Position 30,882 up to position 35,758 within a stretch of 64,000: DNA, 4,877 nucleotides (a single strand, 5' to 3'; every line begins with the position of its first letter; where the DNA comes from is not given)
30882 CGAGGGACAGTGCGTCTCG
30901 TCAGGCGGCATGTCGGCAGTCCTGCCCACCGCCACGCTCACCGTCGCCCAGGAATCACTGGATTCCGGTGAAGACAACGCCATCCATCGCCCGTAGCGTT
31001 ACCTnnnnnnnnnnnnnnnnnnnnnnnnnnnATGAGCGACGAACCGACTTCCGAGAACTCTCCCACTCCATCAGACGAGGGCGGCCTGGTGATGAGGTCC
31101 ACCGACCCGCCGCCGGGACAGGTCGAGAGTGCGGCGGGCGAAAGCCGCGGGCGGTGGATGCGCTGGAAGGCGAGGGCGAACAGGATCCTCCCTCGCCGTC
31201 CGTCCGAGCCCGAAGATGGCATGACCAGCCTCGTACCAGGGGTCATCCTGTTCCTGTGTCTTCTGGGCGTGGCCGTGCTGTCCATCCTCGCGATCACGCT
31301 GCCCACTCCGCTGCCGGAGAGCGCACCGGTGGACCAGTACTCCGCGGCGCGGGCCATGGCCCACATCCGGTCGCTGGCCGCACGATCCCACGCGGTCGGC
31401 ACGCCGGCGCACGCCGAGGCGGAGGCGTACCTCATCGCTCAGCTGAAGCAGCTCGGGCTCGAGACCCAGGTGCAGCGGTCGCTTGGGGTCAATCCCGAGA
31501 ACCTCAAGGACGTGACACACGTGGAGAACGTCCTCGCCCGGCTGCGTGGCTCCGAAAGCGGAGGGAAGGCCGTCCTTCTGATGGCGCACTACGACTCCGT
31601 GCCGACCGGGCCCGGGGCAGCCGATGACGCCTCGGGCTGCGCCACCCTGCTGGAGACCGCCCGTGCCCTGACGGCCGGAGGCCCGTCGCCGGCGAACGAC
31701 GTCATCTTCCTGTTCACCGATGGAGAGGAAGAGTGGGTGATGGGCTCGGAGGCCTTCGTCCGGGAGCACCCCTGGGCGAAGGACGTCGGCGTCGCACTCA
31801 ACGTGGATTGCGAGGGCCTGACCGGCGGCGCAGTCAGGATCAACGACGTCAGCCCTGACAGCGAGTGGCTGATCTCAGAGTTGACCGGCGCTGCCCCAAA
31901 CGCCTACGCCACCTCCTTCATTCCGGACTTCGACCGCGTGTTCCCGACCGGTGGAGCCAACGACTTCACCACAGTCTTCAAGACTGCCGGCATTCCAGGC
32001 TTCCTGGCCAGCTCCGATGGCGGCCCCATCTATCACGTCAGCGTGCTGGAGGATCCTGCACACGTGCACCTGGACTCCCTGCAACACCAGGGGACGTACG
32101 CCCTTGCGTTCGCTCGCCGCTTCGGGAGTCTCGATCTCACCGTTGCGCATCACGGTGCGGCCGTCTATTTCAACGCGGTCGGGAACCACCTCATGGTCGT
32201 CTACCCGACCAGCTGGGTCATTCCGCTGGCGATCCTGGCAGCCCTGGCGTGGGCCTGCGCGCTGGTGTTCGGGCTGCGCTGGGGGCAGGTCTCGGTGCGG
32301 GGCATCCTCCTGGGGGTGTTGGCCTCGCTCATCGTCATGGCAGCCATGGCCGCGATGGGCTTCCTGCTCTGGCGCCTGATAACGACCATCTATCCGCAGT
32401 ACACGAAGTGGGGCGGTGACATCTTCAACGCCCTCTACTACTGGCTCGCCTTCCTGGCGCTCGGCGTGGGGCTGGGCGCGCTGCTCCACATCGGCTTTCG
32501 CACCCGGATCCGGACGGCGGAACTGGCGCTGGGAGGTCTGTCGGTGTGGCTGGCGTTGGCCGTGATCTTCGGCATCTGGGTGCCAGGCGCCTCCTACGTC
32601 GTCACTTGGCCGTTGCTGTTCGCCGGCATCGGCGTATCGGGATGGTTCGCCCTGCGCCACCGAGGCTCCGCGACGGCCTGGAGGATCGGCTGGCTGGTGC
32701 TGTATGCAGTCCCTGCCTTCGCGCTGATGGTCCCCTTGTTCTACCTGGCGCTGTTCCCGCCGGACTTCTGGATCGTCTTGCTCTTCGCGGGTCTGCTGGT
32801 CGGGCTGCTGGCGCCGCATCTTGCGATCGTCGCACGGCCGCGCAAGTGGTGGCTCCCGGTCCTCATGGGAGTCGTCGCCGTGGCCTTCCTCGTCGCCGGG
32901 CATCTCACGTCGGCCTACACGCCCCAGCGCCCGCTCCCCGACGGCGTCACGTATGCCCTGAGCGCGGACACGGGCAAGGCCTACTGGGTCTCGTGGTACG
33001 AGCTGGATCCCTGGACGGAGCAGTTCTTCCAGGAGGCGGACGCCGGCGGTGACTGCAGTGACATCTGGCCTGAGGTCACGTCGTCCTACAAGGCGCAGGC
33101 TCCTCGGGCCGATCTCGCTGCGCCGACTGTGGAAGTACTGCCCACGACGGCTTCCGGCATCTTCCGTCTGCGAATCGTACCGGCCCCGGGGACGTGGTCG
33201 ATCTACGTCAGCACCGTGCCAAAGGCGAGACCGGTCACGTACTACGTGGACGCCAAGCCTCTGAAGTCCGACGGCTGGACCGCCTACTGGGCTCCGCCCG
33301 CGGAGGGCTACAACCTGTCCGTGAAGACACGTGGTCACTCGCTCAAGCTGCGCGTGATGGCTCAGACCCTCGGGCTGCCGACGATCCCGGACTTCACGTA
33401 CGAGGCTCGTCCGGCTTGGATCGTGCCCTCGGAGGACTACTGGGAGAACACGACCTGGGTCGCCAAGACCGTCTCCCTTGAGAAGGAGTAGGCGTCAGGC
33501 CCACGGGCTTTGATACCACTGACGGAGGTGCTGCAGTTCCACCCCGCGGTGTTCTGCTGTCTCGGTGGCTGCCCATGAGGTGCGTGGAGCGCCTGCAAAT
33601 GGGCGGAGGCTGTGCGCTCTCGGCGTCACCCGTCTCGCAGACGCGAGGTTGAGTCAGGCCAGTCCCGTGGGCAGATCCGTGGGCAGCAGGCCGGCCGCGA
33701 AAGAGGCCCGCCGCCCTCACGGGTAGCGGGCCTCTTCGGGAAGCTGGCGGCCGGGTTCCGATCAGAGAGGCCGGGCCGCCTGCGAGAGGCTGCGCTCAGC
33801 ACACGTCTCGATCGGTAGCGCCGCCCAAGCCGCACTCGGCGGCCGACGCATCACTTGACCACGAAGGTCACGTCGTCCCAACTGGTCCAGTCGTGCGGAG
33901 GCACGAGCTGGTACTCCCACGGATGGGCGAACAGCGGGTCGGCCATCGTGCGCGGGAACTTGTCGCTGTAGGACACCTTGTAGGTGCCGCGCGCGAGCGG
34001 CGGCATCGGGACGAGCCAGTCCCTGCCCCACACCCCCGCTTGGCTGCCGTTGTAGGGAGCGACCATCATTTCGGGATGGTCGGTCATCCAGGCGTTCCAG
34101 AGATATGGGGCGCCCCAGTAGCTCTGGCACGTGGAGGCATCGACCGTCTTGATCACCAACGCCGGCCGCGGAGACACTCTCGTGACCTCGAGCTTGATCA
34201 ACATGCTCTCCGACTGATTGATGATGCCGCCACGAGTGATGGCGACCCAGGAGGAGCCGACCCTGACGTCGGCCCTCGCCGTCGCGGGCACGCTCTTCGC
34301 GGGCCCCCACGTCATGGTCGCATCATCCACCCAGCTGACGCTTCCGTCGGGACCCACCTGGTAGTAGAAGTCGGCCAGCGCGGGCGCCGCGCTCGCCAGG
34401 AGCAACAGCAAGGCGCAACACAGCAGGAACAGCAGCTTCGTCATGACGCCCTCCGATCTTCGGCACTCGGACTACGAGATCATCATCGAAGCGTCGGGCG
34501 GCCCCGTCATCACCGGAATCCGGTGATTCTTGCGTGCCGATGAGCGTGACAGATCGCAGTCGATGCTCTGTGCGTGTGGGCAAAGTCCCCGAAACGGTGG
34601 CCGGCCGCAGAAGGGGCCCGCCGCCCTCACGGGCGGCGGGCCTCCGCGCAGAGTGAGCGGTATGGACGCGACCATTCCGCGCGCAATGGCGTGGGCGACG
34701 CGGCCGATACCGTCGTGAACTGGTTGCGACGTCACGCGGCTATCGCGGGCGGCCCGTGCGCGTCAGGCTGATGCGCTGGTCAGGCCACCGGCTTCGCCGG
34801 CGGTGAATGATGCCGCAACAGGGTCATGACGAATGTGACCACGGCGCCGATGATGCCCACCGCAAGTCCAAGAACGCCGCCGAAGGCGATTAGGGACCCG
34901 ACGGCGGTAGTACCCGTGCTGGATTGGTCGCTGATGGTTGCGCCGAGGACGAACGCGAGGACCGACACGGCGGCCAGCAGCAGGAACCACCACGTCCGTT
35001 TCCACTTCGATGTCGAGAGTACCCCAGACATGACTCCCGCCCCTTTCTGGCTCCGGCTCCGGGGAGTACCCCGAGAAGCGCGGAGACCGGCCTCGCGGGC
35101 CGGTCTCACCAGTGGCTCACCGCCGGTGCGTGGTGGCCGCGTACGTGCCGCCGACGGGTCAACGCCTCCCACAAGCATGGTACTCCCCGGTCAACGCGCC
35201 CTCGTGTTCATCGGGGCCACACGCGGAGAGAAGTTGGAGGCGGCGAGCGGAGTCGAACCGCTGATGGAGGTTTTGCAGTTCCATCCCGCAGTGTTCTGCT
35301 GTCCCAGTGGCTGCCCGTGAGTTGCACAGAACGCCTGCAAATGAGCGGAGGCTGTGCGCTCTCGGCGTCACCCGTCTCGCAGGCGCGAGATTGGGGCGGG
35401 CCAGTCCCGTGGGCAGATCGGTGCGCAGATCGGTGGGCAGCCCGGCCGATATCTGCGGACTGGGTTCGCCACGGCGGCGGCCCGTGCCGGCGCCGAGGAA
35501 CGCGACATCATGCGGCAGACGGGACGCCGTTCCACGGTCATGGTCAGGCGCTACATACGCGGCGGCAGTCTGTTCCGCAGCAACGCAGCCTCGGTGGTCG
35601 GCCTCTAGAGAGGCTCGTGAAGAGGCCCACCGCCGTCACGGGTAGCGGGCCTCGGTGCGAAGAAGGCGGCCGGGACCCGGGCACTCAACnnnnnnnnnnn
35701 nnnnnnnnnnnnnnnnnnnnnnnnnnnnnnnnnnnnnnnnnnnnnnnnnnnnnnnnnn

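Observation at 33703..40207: Minus-strand array of unrelated small-gene cassettes separated by a reusable H-B-P/leader module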

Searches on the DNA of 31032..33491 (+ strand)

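Call 55: search_rna_families(sources=[L001, L003, L009, L012, L013, L015, L016, L021, L029, L030, L033, L034, L036, L039, L042, L047], threshold=gathering)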
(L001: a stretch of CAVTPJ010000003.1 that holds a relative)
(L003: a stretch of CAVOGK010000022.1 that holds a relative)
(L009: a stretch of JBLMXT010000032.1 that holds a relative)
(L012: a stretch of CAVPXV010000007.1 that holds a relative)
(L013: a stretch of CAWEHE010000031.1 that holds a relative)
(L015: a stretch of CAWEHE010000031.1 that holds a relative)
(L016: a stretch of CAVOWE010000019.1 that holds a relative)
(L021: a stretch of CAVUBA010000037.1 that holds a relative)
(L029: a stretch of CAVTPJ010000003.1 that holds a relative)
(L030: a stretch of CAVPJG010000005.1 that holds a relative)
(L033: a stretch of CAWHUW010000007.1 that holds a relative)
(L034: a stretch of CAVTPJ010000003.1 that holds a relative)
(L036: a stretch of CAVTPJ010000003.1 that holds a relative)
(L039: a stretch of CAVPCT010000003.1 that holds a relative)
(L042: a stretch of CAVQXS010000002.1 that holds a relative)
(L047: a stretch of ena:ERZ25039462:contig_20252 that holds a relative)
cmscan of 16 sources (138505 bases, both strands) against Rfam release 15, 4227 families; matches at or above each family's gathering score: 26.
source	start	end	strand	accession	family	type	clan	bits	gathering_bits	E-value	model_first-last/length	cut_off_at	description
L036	5493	5565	+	RF00005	tRNA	Gene; tRNA;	CL00001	74.2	29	4.8e-14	1-71/71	no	tRNA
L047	15092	15165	-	RF00005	tRNA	Gene; tRNA;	CL00001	71.4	29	2.7e-13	1-71/71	no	tRNA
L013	5535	5628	-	RF01852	tRNA-Sec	Gene; tRNA;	CL00001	68.1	47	1.9e-11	1-91/91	no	Selenocysteine transfer RNA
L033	1320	1406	+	RF03169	c-di-GMP-II-GAG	Cis-reg; riboswitch;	CL00127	67.9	40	4.3e-11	1-86/86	no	c-di-GMP-II-GAG riboswitch aptamer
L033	1074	1147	+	RF00005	tRNA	Gene; tRNA;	CL00001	67.2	29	3.9e-12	1-71/71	no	tRNA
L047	14937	15007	-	RF00005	tRNA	Gene; tRNA;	CL00001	66.8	29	5.1e-12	1-71/71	no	tRNA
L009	2205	2293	-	RF03169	c-di-GMP-II-GAG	Cis-reg; riboswitch;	CL00127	66.1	40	1.3e-10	1-86/86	no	c-di-GMP-II-GAG riboswitch aptamer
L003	6139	6228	-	RF03169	c-di-GMP-II-GAG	Cis-reg; riboswitch;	CL00127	65.9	40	1.4e-10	1-86/86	no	c-di-GMP-II-GAG riboswitch aptamer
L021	3930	4023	-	RF01852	tRNA-Sec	Gene; tRNA;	CL00001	64.9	47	1.3e-10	1-91/91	no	Selenocysteine transfer RNA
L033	804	876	-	RF00005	tRNA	Gene; tRNA;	CL00001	63.2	29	5.2e-11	1-71/71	no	tRNA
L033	884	965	-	RF00005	tRNA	Gene; tRNA;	CL00001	62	29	1.1e-10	1-71/71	no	tRNA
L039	6372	6462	-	RF03169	c-di-GMP-II-GAG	Cis-reg; riboswitch;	CL00127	62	40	1.4e-09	1-86/86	no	c-di-GMP-II-GAG riboswitch aptamer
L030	619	708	+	RF03169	c-di-GMP-II-GAG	Cis-reg; riboswitch;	CL00127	59.6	40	5.7e-09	1-86/86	no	c-di-GMP-II-GAG riboswitch aptamer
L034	3300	3388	-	RF03169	c-di-GMP-II-GAG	Cis-reg; riboswitch;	CL00127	59.1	40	7.8e-09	1-86/86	no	c-di-GMP-II-GAG riboswitch aptamer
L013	5275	5365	-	RF03169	c-di-GMP-II-GAG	Cis-reg; riboswitch;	CL00127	57.9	40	1.5e-08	1-86/86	no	c-di-GMP-II-GAG riboswitch aptamer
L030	4581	4670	+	RF03169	c-di-GMP-II-GAG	Cis-reg; riboswitch;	CL00127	57.4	40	2.1e-08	1-86/86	no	c-di-GMP-II-GAG riboswitch aptamer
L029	3468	3553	+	RF03169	c-di-GMP-II-GAG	Cis-reg; riboswitch;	CL00127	57.3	40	2.2e-08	1-86/86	no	c-di-GMP-II-GAG riboswitch aptamer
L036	7590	7677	+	RF03169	c-di-GMP-II-GAG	Cis-reg; riboswitch;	CL00127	56.9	40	2.8e-08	1-86/86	no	c-di-GMP-II-GAG riboswitch aptamer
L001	1863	1950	-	RF03169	c-di-GMP-II-GAG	Cis-reg; riboswitch;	CL00127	56.3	40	4e-08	1-86/86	no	c-di-GMP-II-GAG riboswitch aptamer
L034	6936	7025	-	RF03169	c-di-GMP-II-GAG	Cis-reg; riboswitch;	CL00127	54.5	40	1.1e-07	1-86/86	no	c-di-GMP-II-GAG riboswitch aptamer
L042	157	246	-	RF00005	tRNA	Gene; tRNA;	CL00001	54.3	29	1.4e-08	1-71/71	no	tRNA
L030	2851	2940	+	RF03169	c-di-GMP-II-GAG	Cis-reg; riboswitch;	CL00127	50.8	40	9.8e-07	1-86/86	no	c-di-GMP-II-GAG riboswitch aptamer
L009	2852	2941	-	RF03169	c-di-GMP-II-GAG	Cis-reg; riboswitch;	CL00127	49.1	40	2.7e-06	1-86/86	no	c-di-GMP-II-GAG riboswitch aptamer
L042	7680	7768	-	RF03169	c-di-GMP-II-GAG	Cis-reg; riboswitch;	CL00127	48.4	40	4.2e-06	1-86/86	no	c-di-GMP-II-GAG riboswitch aptamer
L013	136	224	-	RF03169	c-di-GMP-II-GAG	Cis-reg; riboswitch;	CL00127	42.8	40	0.00011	1-86/86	no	c-di-GMP-II-GAG riboswitch aptamer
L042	1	77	-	RF00005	tRNA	Gene; tRNA;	CL00001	32.7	29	0.013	1-59/71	3'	tRNA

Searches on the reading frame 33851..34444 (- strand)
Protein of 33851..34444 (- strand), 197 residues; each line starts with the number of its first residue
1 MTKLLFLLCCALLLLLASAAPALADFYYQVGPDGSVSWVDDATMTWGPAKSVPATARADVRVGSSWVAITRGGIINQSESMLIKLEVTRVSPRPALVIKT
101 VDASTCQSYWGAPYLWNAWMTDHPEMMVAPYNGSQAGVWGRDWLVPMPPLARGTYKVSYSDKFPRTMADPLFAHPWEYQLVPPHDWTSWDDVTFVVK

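Call 15: search_protein_families(library=pfam, proteins=[window:33851-34444:-], max_evalue=0.01)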
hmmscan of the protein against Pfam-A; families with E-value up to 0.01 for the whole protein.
window:33851-34444:- (197 aa): 0 families

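Call 74: find_encoding_contigs(protein=window:33851-34444:-, flank=10000, max_places=6)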
Protein window:33851-34444:- (197 aa): no gene with exactly this product is on record in the collection.

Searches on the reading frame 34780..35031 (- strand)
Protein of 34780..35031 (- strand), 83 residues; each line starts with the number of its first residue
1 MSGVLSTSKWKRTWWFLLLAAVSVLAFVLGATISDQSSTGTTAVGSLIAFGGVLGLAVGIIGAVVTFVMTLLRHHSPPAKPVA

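Call 15: search_protein_families(library=pfam, proteins=[window:34780-35031:-], max_evalue=0.01)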
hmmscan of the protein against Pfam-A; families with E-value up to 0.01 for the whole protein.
window:34780-35031:- (83 aa): 1 family
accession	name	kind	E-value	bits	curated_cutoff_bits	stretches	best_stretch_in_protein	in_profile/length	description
PF12263.13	DUF3611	-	0.0056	17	27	1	5-61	11-67/175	Protein of unknown function (DUF3611)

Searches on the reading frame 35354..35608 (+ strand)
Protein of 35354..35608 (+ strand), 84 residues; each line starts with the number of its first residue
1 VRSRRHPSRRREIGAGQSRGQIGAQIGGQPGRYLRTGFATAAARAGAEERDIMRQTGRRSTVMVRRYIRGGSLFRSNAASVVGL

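Call 15: search_protein_families(library=pfam, proteins=[window:35354-35608:+], max_evalue=0.01)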
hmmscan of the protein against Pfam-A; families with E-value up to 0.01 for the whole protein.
window:35354-35608:+ (84 aa): 0 families

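Call 91: search_protein_representatives(alignment_id=A6)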
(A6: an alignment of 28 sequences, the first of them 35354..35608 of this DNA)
Query: 28 sequences, 84 profile positions. Proteins with E-value up to 0.001 (for the whole library): 10577; up to 1e-10: 4140; up to 1e-30: 103. The best 150 are listed.
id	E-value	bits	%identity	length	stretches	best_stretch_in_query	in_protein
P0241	4.7e-40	151.8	-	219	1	3-84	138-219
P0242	2.0e-39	149.8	-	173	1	3-84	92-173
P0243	3.2e-39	149.1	-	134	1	3-84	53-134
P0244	3.5e-39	149.0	-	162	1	2-84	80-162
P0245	5.0e-39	148.5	-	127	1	7-84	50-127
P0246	6.6e-39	148.1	-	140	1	2-84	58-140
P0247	1.8e-38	146.7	-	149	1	3-83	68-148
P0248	4.6e-38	145.4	-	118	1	2-84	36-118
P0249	1.1e-37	144.2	-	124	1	2-84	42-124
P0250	1.6e-37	143.7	-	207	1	4-84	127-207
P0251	1.6e-37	143.7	-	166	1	5-84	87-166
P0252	1.7e-37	143.6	-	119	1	2-84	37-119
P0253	2.3e-37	143.1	-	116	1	4-84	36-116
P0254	3.0e-37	142.8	-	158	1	4-84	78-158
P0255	3.2e-37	142.7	-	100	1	9-84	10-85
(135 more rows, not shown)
